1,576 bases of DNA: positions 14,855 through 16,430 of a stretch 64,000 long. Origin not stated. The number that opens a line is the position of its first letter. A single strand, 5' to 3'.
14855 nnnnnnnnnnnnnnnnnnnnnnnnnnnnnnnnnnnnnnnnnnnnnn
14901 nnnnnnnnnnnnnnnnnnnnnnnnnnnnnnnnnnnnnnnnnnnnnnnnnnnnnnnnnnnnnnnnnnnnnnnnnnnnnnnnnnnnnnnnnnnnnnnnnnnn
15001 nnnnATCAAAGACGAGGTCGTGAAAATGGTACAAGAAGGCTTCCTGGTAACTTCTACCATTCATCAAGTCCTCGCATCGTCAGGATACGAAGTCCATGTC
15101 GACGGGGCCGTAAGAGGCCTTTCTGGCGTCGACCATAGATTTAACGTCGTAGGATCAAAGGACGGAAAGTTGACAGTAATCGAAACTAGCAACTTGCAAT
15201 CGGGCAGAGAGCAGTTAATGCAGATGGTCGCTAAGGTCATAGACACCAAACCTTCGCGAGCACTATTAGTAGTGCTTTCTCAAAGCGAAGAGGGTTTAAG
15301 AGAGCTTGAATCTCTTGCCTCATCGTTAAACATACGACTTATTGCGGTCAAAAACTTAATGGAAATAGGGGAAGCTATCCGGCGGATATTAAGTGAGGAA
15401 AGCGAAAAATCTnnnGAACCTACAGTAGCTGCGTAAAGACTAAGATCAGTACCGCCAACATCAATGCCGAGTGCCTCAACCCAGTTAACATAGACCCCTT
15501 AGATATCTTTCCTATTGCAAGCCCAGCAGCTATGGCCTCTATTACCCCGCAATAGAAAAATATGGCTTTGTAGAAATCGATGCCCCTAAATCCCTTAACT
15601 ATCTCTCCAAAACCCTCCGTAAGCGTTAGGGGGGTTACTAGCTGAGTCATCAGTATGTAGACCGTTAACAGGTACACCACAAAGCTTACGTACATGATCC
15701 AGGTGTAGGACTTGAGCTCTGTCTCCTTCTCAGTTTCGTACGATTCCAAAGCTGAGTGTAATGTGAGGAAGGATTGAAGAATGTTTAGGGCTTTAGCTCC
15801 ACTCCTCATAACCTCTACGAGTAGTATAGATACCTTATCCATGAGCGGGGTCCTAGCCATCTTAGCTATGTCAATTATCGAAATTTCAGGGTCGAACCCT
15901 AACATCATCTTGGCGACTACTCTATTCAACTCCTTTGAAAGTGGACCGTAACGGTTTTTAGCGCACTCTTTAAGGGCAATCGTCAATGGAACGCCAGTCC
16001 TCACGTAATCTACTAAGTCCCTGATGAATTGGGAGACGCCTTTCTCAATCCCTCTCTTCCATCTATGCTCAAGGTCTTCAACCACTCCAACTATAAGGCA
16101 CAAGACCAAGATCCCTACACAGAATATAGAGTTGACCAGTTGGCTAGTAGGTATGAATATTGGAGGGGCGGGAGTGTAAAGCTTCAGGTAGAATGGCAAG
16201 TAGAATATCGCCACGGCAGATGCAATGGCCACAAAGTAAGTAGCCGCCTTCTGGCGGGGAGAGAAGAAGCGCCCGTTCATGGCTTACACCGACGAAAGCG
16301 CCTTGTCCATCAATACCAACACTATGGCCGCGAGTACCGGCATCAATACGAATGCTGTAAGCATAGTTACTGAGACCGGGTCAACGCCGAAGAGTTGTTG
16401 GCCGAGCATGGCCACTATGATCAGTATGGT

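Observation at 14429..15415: Unclassified 328-aa protein with three CxxC zinc-ribbon pairs adjacent to the pilus operon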

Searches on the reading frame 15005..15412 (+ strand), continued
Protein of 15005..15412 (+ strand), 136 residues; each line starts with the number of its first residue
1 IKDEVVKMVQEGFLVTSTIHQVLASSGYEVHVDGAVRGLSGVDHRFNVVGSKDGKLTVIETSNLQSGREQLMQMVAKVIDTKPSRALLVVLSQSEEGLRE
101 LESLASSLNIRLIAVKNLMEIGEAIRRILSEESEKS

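Call 86: find_encoding_contigs(protein=P0271, flank=8000, max_places=2)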
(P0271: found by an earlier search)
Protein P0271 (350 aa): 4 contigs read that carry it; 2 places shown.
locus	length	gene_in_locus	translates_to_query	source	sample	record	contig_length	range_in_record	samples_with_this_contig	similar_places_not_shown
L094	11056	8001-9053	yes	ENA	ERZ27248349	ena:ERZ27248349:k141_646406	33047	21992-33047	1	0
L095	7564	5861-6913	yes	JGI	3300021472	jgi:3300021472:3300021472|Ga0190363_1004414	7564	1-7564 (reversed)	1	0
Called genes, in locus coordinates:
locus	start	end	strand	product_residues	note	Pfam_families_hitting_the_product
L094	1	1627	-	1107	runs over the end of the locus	PF04563:RNA_pol_Rpb2_1, PF04561:RNA_pol_Rpb2_2, PF04565:RNA_pol_Rpb2_3, PF04566:RNA_pol_Rpb2_4, PF04567:RNA_pol_Rpb2_5, PF00562:RNA_pol_Rpb2_6, PF04560:RNA_pol_Rpb2_7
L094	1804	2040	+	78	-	PF14438:SM-ATX, PF01423:LSM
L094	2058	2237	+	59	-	PF01907:Ribosomal_L37e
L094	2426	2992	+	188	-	PF27735:2-thiour_desulf_put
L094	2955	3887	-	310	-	PF22082:TtuA_LIM_N, PF01171:ATP_bind_3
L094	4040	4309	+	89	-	PF12675:DUF3795 (weak)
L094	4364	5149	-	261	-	PF02517:Rce1-like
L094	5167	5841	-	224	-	PF01066:CDP-OH_P_transf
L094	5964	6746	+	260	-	PF00483:NTP_transferase, PF01128:IspD (weak), PF12804:NTP_transf_3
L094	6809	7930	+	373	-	PF00155:Aminotran_1_2, PF01212:Beta_elim_lyase (weak)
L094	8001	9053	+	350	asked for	PF18551:TackOD1 (weak), PF01978:TrmB (faint), PF21248:SoFic-like_C (faint)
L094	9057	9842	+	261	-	PF01656:CbiA, PF09140:MipZ (weak), PF10609:ParA, PF13614:AAA_31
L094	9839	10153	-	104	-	PF03551:PadR, PF13601:HTH_34 (weak)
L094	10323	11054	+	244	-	?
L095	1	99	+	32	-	?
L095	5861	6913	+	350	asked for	PF18551:TackOD1 (weak), PF01978:TrmB (faint), PF21248:SoFic-like_C (faint)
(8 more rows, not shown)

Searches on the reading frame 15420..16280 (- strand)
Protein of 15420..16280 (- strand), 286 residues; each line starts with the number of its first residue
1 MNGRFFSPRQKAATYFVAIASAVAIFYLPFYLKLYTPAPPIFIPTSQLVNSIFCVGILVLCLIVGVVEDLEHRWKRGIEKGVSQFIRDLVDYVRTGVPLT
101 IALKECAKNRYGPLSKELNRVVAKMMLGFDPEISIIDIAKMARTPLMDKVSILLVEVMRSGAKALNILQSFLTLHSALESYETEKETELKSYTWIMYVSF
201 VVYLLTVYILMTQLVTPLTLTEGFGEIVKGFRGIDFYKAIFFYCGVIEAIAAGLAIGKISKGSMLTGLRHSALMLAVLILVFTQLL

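Call 3: search_protein_families(library=pfam, proteins=[window:15420-16280:-], max_evalue=0.1)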
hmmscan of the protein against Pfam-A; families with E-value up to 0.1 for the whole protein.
window:15420-16280:- (286 aa): 2 families
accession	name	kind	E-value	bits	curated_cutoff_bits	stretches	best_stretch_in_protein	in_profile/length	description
PF00482.28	T2SSF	-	2.7e-11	44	25.2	1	85-211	1-124/125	Type II secretion system (T2SS), protein F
PF24838.2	8xMP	-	0.051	13.8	30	1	9-95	18-92/136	Octameric membrane protein family (8xMP)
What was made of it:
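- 15420..16280 (-): T2SSF-family pilus platform protein (TadC/UpsF-like), convergent with the gene. Pfam T2SSF E=2.7e-11 (call 3)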

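Call 4: search_protein_families(library=ncbifam, proteins=[window:15420-16280:-], max_evalue=0.1)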
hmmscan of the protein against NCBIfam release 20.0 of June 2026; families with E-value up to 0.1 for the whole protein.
window:15420-16280:- (286 aa): 3 families
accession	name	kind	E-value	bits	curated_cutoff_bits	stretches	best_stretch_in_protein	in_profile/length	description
NF046075.1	UpsF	equivalog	4.9e-06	25.6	400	1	54-226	285-437/484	membrane pilin protein UpsF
NF004705.1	PRK06041.1-3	equivalog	8.2e-05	21.7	400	1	22-218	200-382/465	archaellar assembly protein ArlJ/FlaJ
NF004703.2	PRK06041.1-1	equivalog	0.016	13.5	570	1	53-167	257-370/525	archaellar assembly protein ArlJ/FlaJ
